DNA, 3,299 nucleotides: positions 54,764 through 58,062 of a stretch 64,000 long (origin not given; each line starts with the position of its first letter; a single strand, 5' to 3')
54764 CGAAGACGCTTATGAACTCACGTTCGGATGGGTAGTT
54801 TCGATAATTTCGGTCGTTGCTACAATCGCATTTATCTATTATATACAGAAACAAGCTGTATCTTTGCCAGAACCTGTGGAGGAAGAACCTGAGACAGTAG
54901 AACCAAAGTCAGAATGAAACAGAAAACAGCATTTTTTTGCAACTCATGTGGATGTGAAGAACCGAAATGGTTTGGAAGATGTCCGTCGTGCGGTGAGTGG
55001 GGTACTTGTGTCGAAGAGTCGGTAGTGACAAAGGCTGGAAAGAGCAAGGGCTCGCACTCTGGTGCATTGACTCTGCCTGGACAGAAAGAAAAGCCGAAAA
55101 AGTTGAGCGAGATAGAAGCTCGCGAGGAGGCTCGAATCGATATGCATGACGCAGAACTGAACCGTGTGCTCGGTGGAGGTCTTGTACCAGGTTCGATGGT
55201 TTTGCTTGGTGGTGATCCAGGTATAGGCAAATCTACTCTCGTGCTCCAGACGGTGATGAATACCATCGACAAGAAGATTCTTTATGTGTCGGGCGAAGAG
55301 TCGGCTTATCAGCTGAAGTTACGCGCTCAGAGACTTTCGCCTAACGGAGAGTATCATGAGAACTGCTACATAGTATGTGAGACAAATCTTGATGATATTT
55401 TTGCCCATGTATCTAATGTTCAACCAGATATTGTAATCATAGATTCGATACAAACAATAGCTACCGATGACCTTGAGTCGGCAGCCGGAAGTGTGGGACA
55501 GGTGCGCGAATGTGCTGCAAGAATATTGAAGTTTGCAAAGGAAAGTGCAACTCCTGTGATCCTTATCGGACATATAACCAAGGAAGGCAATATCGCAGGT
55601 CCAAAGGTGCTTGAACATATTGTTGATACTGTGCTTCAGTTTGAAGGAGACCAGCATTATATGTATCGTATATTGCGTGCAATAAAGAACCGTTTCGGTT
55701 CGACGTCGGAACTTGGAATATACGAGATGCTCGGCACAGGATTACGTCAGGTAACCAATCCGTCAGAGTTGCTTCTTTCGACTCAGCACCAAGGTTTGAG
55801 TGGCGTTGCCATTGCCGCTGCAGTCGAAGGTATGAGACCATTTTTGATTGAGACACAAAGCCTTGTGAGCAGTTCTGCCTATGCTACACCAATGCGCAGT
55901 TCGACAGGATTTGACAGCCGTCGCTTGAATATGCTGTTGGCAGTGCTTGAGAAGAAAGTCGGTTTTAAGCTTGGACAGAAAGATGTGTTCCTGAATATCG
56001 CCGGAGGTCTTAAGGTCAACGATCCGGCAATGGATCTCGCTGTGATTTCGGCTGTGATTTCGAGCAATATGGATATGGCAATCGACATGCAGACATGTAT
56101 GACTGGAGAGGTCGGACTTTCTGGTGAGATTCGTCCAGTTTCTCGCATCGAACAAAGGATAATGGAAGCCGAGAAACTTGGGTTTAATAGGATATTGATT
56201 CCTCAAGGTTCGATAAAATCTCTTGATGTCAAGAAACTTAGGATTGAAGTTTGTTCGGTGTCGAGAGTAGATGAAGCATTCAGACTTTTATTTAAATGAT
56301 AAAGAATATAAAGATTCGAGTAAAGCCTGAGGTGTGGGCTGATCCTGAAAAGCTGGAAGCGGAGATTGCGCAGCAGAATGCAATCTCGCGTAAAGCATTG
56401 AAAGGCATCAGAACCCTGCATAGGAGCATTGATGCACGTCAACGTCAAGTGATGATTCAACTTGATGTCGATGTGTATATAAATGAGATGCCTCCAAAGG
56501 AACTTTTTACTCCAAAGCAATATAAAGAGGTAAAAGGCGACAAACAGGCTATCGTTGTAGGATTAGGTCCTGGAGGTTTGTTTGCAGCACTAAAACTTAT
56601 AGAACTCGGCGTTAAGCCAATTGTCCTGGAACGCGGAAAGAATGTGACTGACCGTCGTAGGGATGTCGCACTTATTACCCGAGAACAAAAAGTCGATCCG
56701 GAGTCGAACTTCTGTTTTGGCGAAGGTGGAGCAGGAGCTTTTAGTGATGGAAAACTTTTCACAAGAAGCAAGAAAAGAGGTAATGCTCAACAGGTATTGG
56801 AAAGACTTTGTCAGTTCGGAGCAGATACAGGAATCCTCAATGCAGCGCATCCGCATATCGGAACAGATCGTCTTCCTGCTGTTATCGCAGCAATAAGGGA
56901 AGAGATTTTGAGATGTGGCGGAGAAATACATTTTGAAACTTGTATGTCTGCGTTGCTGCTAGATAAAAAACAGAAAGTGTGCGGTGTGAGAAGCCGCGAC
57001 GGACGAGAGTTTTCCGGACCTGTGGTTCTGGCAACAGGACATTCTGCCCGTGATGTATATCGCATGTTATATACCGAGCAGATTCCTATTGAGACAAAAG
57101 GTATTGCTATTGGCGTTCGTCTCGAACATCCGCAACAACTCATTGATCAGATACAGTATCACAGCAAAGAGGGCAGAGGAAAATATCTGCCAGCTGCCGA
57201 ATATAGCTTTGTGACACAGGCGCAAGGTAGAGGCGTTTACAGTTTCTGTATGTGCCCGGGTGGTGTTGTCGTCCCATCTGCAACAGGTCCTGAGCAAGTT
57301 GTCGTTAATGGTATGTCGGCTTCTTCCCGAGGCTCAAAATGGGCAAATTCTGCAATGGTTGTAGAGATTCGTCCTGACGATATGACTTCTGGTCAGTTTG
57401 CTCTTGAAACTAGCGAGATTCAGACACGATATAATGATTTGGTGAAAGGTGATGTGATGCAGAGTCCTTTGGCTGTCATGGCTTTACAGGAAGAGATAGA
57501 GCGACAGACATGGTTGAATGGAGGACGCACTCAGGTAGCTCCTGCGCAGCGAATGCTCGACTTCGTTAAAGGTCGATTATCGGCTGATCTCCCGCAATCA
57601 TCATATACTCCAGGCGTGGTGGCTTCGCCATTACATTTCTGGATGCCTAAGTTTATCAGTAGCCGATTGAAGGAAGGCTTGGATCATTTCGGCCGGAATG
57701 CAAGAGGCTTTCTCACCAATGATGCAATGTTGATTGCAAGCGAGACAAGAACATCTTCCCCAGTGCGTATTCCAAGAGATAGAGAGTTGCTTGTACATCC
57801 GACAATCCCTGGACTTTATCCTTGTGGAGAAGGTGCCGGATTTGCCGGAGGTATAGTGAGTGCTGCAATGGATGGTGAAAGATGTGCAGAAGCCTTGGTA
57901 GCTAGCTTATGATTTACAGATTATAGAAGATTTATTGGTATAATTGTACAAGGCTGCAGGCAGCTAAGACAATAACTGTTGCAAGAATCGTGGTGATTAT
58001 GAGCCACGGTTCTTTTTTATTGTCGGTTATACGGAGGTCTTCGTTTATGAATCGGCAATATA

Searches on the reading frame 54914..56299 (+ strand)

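Call 67: search_protein_families(library=pfam, proteins=[window:54914-56299:+], max_evalue=0.00001)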
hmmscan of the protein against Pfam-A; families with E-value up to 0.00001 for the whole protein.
window:54914-56299:+ (461 aa): 7 families
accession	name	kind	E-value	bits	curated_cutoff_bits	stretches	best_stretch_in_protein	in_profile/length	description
PF06745.19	ATPase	-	1.7e-13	50.9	26.6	1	81-142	7-71/231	KaiC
PF13481.12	AAA_25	-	7.6e-12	45.7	27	1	66-225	6-194/195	AAA domain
PF13541.12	ChlI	-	6.9e-10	39.3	27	1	347-431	34-119/121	Subunit ChlI of Mg-chelatase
PF05362.19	Lon_C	-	1.5e-09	38.1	21.1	1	357-456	95-199/205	Lon protease (S16) C-terminal proteolytic domain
PF18073.7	Zn_ribbon_LapB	-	3e-08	33.6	25.7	1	9-34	3-28/28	Rubredoxin metal binding domain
PF03796.21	DnaB_C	-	8.1e-08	32.4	27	0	81-138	8-67/255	DnaB-like helicase C terminal domain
PF00004.35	AAA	-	2.6e-06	28.3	21.2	1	96-220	1-107/131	ATPase family associated with various cellular activities (AAA)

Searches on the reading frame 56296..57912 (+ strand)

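Call 67: search_protein_families(library=pfam, proteins=[window:56296-57912:+], max_evalue=0.00001)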
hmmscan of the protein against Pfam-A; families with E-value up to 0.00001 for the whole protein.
window:56296-57912:+ (538 aa): 2 families
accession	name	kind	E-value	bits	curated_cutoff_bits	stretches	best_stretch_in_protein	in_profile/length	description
PF21688.3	FAD-depend_C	-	4.3e-70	236.4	27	1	270-486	2-197/197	FAD-dependent protein, C-terminal domain-like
PF01266.30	DAO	-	6.3e-06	26.4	27.9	0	195-298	150-257/353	FAD dependent oxidoreductase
